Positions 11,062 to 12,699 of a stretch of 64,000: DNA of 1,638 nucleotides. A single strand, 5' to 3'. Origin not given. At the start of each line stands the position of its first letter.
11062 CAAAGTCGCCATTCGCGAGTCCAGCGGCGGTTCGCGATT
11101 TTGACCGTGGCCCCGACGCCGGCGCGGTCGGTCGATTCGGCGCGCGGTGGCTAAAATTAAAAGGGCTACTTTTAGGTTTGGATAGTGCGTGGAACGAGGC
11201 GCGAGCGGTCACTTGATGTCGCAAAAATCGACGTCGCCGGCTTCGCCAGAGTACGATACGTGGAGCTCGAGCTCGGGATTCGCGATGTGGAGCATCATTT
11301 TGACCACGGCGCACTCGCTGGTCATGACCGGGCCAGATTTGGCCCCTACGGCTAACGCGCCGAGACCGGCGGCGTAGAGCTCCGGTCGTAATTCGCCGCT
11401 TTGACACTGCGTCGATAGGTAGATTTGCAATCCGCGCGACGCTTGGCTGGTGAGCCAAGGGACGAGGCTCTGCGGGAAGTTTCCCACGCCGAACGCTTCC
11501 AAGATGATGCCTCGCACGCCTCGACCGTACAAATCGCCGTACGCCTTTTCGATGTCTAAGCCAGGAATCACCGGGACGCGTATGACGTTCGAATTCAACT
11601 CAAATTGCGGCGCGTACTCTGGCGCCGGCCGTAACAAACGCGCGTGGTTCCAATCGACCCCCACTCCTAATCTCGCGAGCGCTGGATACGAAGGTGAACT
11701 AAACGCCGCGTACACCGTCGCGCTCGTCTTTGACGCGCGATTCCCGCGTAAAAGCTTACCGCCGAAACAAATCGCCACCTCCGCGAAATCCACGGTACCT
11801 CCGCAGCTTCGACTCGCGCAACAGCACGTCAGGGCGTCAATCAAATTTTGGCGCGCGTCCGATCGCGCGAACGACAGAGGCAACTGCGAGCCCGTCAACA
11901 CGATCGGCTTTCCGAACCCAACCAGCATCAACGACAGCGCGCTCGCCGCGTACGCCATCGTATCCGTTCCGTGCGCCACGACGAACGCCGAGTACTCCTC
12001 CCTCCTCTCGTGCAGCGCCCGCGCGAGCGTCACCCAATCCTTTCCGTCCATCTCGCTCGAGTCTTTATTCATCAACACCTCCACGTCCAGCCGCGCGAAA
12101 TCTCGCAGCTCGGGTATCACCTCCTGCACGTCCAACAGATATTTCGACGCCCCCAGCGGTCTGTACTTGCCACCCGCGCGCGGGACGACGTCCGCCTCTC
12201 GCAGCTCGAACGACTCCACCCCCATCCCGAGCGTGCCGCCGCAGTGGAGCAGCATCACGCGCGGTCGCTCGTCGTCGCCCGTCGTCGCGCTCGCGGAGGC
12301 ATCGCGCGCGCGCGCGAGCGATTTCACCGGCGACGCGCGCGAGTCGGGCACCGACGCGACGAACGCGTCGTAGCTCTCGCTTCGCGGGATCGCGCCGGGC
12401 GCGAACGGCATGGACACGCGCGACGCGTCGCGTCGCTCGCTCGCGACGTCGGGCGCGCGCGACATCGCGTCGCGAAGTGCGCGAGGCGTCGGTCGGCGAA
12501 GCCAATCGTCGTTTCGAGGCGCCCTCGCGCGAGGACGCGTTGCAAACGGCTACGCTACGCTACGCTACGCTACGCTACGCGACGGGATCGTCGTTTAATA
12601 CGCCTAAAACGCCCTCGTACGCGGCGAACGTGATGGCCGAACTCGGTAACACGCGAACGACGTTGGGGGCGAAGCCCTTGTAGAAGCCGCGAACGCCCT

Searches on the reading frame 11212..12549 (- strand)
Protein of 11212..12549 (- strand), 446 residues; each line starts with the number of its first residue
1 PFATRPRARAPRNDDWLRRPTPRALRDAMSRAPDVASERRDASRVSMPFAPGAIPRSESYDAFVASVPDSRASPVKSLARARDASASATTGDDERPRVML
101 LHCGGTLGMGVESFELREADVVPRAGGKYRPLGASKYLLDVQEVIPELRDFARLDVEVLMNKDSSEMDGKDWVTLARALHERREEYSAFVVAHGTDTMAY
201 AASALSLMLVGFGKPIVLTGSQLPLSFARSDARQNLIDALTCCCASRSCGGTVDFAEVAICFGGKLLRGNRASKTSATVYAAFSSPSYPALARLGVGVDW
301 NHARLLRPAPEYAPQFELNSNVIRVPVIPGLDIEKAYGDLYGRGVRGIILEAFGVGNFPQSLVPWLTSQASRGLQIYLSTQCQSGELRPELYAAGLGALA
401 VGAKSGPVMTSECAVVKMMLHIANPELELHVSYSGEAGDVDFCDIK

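Call 61: search_protein_families(library=pfam, proteins=[window:11212-12549:-], max_evalue=0.00001)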
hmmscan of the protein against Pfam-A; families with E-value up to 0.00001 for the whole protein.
window:11212-12549:- (446 aa): 2 families
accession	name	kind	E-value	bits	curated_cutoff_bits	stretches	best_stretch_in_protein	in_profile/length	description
PF00710.25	Asparaginase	-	3e-51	174.1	22.5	1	97-302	1-189/193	Asparaginase, N-terminal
PF17763.6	Asparaginase_C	-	2.1e-14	53.9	34.6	1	328-424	8-103/114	Glutaminase/Asparaginase C-terminal domain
